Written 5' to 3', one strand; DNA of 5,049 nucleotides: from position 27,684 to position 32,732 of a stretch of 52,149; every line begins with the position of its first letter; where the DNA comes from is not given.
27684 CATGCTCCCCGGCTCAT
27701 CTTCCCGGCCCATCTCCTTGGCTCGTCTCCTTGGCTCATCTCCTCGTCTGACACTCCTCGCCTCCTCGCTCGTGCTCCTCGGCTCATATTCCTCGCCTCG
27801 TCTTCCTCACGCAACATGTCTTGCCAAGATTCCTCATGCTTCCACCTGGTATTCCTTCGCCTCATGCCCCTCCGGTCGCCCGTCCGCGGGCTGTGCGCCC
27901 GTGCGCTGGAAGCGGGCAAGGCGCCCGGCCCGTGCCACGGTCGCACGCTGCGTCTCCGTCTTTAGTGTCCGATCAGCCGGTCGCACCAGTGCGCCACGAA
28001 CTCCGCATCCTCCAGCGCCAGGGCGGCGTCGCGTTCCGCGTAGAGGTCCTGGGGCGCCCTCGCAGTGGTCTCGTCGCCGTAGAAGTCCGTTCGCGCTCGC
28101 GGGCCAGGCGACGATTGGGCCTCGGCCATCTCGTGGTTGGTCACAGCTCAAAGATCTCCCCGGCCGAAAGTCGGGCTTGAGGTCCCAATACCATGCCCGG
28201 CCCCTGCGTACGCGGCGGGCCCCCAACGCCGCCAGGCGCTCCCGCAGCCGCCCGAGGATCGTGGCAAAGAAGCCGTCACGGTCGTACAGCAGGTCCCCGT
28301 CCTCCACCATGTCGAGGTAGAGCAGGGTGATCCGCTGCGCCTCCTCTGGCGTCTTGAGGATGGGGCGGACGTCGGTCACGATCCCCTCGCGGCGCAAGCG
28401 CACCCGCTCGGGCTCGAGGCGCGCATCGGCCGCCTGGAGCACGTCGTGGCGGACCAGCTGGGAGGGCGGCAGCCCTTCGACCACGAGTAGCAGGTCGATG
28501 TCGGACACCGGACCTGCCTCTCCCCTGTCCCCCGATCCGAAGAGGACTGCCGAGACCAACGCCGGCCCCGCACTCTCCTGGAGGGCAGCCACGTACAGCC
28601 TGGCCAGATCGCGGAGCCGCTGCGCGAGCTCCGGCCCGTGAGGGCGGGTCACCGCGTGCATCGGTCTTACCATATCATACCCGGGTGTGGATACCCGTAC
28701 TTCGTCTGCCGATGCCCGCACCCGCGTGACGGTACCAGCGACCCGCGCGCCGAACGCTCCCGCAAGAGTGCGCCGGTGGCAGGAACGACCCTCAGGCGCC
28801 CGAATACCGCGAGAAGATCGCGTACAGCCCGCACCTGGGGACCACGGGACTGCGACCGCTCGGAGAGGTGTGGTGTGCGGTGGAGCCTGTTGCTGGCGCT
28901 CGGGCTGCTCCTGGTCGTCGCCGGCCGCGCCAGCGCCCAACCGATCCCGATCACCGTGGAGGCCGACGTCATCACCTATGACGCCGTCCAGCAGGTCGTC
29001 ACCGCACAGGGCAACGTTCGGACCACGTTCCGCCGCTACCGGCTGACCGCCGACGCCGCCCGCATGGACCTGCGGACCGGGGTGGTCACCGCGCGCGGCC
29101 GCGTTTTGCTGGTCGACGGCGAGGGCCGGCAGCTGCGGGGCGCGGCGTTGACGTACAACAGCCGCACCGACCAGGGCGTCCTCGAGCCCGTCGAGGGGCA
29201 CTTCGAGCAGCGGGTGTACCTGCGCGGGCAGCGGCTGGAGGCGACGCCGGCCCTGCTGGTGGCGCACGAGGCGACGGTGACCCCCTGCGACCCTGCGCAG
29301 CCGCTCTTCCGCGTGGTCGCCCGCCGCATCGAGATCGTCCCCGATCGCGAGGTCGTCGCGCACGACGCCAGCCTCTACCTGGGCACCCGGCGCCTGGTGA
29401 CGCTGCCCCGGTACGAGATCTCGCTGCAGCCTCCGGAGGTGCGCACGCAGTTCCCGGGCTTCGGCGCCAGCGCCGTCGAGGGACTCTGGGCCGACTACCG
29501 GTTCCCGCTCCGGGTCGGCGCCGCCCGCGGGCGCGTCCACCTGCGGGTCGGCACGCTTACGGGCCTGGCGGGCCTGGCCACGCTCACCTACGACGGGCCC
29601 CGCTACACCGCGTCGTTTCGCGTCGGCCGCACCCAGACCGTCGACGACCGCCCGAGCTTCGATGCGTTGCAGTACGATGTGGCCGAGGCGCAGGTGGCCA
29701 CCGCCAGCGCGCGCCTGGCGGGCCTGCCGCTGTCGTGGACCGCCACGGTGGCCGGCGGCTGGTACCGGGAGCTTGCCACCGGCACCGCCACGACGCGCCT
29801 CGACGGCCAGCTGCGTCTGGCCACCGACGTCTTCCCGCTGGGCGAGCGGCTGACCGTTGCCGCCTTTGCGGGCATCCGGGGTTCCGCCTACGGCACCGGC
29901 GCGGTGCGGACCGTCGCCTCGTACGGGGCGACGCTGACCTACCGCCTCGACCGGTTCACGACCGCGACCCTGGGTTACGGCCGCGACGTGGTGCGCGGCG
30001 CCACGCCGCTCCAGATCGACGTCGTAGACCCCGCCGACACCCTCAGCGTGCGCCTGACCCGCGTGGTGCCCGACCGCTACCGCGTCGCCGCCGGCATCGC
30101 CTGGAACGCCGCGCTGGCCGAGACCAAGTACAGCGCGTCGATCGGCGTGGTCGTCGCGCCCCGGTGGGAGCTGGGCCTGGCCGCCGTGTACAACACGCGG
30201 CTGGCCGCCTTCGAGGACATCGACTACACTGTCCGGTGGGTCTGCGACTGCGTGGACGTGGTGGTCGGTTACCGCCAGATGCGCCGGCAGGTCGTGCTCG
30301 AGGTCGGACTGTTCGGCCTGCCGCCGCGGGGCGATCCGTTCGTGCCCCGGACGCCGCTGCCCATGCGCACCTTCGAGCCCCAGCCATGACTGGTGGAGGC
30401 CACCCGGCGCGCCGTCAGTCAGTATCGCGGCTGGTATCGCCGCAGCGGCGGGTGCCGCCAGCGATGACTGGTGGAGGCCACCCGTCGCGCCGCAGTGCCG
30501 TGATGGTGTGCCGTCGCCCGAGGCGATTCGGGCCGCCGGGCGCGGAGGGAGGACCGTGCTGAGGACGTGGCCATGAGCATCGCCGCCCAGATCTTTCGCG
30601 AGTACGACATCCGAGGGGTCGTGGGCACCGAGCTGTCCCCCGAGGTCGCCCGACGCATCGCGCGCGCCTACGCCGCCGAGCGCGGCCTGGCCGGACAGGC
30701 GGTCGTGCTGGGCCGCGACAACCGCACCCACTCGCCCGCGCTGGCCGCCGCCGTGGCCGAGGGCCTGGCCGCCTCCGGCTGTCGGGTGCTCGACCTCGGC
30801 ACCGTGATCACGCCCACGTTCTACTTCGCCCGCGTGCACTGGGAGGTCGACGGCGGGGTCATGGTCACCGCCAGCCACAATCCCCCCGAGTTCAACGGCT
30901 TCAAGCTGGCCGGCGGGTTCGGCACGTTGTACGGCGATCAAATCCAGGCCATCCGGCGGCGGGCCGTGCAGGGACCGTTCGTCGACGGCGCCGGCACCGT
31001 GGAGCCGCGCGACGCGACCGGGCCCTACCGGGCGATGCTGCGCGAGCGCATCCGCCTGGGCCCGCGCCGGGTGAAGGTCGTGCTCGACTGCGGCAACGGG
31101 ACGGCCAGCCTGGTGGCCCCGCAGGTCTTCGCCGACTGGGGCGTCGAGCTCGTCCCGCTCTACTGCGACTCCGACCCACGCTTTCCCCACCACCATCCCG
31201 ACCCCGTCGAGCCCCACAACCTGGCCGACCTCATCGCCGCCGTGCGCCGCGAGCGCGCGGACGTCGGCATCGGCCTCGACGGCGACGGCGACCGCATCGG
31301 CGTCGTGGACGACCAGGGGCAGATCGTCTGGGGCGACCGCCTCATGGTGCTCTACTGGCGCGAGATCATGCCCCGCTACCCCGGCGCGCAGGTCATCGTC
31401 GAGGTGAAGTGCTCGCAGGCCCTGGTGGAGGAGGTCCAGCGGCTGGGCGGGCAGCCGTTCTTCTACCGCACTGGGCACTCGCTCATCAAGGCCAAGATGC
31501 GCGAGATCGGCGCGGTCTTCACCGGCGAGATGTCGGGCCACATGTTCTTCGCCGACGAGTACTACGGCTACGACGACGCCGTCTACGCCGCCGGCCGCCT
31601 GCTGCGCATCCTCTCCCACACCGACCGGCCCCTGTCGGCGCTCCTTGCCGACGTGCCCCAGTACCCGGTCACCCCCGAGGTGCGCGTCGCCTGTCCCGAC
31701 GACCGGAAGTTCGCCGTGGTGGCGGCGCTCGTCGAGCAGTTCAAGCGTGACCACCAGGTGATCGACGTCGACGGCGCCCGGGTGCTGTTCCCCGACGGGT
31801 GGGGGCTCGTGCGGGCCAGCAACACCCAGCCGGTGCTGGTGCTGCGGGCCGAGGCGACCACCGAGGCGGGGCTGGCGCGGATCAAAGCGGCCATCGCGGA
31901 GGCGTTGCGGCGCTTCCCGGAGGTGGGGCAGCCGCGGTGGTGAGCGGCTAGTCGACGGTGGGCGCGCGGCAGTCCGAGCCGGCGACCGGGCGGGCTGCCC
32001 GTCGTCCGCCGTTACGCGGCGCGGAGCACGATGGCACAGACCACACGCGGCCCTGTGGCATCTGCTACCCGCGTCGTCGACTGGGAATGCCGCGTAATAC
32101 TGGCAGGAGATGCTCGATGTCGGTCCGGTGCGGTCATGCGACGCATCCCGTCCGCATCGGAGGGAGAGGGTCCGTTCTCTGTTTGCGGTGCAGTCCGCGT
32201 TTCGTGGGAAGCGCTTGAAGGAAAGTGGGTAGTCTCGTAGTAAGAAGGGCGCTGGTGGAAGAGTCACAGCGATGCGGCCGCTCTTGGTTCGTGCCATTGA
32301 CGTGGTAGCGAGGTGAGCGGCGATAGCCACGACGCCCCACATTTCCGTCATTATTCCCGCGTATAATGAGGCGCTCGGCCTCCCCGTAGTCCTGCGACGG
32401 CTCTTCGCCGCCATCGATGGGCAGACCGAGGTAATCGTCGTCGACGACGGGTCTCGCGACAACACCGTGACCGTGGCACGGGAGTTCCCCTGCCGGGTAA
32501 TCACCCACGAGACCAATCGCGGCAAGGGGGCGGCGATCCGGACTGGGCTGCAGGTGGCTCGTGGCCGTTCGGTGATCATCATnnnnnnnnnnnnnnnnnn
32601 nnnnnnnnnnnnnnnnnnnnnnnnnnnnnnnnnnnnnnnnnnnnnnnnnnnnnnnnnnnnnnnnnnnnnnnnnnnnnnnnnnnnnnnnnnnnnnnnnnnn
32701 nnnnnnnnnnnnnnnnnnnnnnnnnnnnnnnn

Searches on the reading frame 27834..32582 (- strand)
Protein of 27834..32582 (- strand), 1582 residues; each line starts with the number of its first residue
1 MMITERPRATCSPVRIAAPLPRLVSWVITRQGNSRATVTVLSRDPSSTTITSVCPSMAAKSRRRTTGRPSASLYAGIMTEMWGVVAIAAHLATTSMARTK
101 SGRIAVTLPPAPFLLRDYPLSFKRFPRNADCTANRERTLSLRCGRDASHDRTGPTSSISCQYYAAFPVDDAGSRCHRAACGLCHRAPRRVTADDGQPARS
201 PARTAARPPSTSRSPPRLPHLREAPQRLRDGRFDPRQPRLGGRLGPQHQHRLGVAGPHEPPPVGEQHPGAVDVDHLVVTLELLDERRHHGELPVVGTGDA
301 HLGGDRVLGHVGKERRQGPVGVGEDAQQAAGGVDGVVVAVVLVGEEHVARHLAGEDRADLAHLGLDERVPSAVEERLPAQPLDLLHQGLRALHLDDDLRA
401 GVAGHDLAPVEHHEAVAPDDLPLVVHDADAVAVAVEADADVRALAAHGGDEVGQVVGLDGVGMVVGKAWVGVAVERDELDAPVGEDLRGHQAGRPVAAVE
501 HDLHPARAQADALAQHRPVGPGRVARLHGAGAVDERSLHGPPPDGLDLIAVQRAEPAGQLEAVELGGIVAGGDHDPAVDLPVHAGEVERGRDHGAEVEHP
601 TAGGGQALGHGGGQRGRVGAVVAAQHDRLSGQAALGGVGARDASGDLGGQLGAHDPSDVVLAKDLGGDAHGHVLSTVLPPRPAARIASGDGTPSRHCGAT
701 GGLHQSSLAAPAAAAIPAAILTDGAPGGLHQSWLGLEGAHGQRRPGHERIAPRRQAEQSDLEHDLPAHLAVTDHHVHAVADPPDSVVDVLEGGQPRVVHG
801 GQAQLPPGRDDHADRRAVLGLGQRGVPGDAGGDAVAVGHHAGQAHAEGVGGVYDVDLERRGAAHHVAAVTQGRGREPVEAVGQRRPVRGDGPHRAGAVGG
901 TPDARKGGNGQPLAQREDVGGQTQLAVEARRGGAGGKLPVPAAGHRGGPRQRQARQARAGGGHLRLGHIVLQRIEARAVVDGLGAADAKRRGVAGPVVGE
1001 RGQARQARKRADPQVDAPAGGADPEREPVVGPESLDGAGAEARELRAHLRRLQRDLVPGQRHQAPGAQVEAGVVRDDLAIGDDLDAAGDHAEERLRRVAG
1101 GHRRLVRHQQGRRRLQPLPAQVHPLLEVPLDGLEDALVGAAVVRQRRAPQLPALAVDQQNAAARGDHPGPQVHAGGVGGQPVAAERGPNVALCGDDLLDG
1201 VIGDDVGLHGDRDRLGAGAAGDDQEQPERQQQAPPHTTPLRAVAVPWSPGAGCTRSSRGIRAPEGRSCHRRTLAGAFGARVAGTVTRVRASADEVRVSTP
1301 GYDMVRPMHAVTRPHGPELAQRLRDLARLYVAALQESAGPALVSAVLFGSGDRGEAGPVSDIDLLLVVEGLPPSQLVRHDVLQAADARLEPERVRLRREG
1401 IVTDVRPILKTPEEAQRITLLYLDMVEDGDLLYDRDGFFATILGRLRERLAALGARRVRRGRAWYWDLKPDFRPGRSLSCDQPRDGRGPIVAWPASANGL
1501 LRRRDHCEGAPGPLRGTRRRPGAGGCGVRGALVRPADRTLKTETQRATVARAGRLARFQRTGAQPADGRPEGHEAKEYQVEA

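Call 7: search_protein_families(library=pfam, proteins=[window:27834-32582:-], max_evalue=0.01)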
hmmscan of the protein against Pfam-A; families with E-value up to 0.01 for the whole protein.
window:27834-32582:- (1582 aa): 2 families
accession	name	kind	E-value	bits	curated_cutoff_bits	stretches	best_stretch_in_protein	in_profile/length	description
PF01909.29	NTP_transf_2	-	4.7e-05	24.1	21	1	1342-1374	14-46/93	Nucleotidyltransferase domain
PF18765.7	Polbeta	-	0.0069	17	26.9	0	1342-1371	13-42/93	Polymerase beta, Nucleotidyltransferase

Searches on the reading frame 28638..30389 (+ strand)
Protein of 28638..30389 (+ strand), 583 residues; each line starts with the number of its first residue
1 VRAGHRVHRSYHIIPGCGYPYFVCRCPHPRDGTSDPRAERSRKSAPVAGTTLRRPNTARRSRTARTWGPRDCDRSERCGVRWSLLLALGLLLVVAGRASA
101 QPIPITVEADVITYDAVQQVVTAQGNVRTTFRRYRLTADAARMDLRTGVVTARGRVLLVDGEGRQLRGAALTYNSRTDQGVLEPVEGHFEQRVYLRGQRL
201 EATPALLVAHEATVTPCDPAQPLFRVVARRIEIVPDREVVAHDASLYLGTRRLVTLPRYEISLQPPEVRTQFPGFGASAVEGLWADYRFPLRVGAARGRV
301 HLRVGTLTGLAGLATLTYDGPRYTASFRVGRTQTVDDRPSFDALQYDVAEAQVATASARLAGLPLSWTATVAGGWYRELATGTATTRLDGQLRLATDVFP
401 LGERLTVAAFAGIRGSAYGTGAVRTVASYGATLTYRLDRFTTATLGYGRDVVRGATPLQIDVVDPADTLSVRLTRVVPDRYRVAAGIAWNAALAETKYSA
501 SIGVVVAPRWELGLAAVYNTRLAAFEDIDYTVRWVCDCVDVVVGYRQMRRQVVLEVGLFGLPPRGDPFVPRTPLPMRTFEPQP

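Call 7: search_protein_families(library=pfam, proteins=[window:28638-30389:+], max_evalue=0.01)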
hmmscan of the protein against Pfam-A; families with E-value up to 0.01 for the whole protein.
window:28638-30389:+ (583 aa): 0 families

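Call 48: search_protein_families(library=ncbifam, proteins=[window:28638-30389:+], max_evalue=0.001)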
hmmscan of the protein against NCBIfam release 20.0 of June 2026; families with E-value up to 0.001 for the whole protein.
window:28638-30389:+ (583 aa): 1 family
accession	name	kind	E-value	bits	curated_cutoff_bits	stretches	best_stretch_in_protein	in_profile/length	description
NF003358.0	PRK04423.1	equivalog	3.2e-08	32.2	944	1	101-291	56-244/799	LPS-assembly protein LptD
